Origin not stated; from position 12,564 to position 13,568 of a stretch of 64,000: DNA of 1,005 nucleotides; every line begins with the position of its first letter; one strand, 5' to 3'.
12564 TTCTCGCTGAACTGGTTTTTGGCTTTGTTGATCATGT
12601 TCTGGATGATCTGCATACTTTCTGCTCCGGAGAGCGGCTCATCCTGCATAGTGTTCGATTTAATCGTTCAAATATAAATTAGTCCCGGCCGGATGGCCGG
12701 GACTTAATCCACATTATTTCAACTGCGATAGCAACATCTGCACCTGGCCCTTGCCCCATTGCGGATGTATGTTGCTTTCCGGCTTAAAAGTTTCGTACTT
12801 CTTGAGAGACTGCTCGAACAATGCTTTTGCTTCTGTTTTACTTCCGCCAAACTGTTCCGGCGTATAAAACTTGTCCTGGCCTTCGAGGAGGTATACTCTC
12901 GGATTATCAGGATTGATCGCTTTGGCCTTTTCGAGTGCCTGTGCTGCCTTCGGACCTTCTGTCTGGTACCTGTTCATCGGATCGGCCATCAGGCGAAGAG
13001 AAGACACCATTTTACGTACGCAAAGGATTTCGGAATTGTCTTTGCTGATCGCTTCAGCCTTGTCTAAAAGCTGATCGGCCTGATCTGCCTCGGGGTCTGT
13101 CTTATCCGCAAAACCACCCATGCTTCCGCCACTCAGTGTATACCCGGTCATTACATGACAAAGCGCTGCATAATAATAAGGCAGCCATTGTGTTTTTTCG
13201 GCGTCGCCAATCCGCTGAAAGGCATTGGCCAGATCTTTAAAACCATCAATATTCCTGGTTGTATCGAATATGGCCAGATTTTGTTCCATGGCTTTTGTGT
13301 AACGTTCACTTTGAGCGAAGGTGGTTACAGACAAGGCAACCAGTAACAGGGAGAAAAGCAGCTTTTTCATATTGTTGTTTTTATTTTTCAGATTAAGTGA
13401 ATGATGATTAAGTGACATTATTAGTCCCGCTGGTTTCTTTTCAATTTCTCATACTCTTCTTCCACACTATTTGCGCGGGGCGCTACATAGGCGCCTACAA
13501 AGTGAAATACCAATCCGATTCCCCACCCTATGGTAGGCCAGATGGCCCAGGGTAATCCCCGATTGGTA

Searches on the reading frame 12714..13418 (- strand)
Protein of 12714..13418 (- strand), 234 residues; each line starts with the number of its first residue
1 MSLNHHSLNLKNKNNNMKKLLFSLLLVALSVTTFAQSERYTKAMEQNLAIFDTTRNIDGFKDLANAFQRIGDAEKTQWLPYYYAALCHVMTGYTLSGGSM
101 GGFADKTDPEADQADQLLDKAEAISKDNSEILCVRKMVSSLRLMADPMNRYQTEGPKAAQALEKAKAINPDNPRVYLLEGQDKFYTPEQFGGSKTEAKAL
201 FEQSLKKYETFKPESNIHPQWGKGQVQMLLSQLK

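Call 12: search_protein_families(library=pfam, proteins=[window:12714-13418:-], max_evalue=0.01)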
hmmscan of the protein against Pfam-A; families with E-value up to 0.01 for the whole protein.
window:12714-13418:- (234 aa): 1 family
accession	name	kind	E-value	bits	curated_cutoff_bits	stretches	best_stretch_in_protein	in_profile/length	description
PF13414.12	TPR_11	-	0.0056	16.8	26.8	0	157-177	12-32/42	TPR repeat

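Call 45: search_protein_families(library=ncbifam, proteins=[window:12714-13418:-], max_evalue=0.001)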
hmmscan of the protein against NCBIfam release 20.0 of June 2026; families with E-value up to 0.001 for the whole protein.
window:12714-13418:- (234 aa): 0 families
